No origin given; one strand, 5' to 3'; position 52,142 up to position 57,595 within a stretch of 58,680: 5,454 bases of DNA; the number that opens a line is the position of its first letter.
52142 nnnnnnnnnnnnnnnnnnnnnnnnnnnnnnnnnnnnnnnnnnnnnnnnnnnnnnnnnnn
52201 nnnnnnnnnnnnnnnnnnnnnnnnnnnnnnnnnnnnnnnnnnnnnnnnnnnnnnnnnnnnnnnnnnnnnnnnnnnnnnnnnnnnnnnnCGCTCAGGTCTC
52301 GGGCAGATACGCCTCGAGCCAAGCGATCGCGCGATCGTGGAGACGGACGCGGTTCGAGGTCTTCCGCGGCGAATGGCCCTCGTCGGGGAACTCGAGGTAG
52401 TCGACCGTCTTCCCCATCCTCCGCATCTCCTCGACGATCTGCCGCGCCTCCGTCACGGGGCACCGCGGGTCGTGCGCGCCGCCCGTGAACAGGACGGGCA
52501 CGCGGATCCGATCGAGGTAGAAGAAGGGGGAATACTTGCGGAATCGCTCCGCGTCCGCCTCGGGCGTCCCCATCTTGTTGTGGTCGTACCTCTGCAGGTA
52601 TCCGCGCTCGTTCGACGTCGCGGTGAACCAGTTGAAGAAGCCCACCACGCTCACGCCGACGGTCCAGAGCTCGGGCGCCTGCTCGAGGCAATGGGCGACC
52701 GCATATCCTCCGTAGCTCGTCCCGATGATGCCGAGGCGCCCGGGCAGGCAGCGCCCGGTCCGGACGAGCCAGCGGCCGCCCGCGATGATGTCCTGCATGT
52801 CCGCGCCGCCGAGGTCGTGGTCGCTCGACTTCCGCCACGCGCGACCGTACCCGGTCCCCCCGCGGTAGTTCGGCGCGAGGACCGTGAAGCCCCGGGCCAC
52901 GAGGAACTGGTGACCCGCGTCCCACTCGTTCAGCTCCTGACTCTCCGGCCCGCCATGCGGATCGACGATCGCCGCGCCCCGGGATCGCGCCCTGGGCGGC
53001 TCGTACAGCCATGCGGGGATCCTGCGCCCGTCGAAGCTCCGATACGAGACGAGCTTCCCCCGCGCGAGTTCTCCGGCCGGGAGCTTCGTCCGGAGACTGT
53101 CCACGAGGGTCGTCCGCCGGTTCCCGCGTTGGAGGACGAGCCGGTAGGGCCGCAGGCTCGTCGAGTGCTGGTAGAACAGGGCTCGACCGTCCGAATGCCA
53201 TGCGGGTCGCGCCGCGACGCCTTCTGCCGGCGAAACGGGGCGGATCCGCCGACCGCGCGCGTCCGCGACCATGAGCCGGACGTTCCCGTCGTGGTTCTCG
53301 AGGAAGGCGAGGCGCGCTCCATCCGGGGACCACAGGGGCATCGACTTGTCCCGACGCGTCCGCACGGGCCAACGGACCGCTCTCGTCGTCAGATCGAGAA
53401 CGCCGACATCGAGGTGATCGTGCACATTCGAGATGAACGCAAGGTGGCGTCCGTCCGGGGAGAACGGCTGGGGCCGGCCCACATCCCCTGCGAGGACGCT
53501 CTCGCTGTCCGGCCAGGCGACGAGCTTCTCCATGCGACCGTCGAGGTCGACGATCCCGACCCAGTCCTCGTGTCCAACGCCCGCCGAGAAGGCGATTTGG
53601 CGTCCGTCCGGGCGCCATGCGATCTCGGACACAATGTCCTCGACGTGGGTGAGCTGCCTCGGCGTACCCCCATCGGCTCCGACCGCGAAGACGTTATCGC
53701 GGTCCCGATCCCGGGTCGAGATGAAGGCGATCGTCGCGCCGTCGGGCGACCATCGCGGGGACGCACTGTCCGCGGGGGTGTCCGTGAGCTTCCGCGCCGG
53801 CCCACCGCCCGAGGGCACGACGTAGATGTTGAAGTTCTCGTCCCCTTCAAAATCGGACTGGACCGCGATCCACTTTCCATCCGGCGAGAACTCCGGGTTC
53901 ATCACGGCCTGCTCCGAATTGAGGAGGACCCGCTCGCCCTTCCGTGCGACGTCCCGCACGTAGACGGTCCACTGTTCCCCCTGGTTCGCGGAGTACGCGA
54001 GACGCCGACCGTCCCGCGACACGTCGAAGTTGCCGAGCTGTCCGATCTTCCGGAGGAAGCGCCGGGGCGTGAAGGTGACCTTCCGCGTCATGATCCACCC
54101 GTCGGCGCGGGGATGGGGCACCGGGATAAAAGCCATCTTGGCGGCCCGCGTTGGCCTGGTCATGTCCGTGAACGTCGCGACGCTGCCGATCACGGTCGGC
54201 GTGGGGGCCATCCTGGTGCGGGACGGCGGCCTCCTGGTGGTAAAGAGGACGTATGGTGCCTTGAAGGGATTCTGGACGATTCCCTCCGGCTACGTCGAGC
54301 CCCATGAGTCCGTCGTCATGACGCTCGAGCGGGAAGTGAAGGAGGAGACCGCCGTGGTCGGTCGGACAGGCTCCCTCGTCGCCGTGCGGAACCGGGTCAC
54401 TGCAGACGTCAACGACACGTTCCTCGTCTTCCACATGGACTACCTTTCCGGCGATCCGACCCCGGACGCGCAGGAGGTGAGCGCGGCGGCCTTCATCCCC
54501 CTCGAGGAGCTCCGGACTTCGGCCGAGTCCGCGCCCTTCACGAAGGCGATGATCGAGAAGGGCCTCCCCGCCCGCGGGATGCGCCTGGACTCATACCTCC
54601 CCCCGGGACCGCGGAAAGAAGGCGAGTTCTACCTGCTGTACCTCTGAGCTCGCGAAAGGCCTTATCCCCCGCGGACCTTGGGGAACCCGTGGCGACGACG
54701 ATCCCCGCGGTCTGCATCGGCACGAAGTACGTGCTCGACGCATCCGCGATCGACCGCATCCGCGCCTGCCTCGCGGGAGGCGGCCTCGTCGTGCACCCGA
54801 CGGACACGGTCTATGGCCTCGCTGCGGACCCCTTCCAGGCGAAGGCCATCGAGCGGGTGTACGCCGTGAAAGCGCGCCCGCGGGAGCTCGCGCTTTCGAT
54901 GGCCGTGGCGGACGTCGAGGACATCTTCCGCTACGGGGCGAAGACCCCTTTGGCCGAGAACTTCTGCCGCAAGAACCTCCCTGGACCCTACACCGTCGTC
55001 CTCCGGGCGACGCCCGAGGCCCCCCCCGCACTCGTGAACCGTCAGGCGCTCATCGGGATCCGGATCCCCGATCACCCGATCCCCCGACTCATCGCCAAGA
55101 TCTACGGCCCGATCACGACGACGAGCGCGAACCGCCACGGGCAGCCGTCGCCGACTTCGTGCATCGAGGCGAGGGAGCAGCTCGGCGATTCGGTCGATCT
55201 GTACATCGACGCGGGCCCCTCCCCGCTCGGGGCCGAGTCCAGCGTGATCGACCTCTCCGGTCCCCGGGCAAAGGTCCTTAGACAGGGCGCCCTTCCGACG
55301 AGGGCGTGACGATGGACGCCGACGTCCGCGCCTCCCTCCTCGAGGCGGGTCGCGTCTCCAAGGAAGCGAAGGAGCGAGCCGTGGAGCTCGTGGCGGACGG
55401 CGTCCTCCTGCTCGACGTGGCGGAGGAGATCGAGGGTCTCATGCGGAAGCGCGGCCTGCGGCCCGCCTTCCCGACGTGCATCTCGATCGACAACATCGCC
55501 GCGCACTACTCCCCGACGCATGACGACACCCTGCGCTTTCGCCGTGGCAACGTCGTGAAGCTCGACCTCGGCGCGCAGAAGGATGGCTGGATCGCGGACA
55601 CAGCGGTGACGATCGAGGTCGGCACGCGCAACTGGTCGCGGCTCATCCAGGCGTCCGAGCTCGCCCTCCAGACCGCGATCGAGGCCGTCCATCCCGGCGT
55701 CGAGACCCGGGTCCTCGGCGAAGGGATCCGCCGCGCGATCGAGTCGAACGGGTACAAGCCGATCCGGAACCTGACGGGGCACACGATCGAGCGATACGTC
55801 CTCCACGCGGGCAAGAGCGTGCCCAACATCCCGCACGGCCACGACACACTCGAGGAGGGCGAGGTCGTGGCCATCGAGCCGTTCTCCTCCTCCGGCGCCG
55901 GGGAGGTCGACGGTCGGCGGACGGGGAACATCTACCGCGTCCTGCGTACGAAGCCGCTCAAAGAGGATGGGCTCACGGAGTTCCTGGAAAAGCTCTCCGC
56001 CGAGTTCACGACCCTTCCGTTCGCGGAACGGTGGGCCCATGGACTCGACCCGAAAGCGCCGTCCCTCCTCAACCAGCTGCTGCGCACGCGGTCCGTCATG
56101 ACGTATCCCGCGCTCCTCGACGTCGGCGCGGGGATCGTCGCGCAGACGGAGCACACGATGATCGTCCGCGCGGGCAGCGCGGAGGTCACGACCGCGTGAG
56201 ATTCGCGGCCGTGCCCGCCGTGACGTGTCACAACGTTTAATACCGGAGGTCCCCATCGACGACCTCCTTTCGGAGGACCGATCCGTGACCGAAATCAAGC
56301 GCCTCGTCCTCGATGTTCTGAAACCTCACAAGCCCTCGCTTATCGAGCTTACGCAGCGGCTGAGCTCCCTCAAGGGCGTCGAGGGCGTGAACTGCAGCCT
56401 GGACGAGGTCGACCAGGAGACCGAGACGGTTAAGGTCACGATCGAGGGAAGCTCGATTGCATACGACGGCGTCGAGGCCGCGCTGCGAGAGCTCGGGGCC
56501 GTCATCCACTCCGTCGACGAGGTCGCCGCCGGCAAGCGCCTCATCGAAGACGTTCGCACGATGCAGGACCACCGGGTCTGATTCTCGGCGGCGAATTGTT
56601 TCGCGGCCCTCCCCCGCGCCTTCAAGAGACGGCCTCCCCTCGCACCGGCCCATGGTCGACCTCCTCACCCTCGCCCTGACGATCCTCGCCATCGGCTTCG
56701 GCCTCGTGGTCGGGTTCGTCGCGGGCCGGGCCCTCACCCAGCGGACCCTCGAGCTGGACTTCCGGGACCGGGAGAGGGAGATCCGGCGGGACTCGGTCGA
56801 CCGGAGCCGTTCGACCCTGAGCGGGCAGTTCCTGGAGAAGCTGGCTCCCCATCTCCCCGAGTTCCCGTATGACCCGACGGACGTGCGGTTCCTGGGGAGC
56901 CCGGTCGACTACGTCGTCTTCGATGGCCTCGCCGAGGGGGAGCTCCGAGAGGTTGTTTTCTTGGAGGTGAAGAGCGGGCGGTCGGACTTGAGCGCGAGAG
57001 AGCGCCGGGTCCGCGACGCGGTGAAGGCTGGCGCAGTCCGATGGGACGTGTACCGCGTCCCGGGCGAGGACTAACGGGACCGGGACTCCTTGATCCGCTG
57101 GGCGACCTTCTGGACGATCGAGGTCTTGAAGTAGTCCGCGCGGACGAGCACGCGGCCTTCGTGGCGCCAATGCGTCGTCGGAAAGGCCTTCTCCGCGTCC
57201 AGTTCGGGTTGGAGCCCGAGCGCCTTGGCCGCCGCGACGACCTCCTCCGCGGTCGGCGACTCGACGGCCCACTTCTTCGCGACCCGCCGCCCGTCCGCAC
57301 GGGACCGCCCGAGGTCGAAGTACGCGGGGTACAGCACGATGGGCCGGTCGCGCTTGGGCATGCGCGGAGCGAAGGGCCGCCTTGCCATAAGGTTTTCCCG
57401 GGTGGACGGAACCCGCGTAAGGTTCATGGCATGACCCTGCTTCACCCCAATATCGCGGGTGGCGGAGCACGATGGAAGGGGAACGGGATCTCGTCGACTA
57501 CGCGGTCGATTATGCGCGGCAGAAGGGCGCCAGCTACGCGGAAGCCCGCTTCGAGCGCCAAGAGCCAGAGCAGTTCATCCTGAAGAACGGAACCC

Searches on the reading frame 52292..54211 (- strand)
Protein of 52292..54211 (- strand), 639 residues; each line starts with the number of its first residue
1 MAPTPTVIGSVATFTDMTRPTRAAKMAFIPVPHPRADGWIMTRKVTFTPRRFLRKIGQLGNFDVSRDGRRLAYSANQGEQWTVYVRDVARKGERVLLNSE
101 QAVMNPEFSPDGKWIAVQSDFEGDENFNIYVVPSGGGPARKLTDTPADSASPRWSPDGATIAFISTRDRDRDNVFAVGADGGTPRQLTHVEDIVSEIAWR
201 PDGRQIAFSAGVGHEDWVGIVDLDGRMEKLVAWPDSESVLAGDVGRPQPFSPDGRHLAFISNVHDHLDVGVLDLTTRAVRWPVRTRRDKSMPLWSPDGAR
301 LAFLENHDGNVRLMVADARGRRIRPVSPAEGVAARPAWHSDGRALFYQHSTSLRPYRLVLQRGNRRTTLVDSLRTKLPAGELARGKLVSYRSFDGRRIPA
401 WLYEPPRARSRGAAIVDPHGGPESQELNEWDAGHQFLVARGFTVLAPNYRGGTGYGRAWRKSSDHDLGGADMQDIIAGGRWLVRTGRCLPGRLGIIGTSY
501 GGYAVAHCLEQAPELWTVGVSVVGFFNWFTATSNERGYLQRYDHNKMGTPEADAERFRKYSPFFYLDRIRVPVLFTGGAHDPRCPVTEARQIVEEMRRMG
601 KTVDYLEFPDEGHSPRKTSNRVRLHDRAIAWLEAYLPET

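Call 9: search_protein_families(library=pfam, proteins=[window:52292-54211:-], max_evalue=0.001)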
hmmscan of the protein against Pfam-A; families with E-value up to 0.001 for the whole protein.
window:52292-54211:- (639 aa): 8 families
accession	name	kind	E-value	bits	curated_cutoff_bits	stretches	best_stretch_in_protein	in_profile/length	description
PF00326.27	Peptidase_S9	-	1.1e-48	165.9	22.6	1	434-636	7-210/213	Prolyl oligopeptidase family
PF07676.18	PD40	-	1.1e-34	118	20.9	2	140-168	2-30/38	WD40-like Beta Propeller Repeat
PF25174.1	Beta-prop_THOC3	-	1.2e-09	38.1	305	0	144-214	86-152/272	THOC3 beta-propeller domain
PF02129.25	Peptidase_S15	-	1.9e-08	34.8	23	1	418-539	27-143/262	X-Pro dipeptidyl-peptidase (S15 family)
PF00930.27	DPPIV_N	-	2.5e-08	33.5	22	0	82-146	24-82/354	Dipeptidyl peptidase IV (DPP IV) N-terminal region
PF00561.26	Abhydrolase_1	-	3e-06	27.5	25.8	0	418-532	6-109/245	alpha/beta hydrolase fold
PF02897.21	Peptidase_S9_N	-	5.3e-06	25.9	24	0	102-171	125-194/414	Prolyl oligopeptidase, N-terminal beta-propeller domain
PF23414.1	Beta-prop_EML_2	-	0.00014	21.8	90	0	78-210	17-143/266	Echinoderm microtubule-associated protein second beta-propeller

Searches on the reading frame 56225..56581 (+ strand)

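Call 60: search_protein_families(library=pfam, proteins=[window:56225-56581:+], max_evalue=0.001)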
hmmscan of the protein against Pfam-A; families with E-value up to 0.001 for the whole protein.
window:56225-56581:+ (118 aa): 1 family
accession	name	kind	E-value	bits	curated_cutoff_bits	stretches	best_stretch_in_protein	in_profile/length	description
PF02680.19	DUF211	-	3.7e-37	126.8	22.1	1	23-110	1-88/89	Uncharacterized ArCR, COG1888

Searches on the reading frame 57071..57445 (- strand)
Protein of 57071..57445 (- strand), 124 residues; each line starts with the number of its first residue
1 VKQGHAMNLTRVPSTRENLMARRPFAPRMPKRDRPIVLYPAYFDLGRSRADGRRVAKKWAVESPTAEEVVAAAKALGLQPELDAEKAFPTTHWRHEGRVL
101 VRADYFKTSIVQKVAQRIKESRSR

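Call 60: search_protein_families(library=pfam, proteins=[window:57071-57445:-], max_evalue=0.001)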
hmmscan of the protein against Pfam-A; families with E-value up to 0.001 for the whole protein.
window:57071-57445:- (124 aa): 1 family
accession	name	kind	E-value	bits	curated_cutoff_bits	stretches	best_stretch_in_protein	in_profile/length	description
PF01922.23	SRP19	-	1.6e-20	74.1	25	1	37-120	1-94/95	SRP19 protein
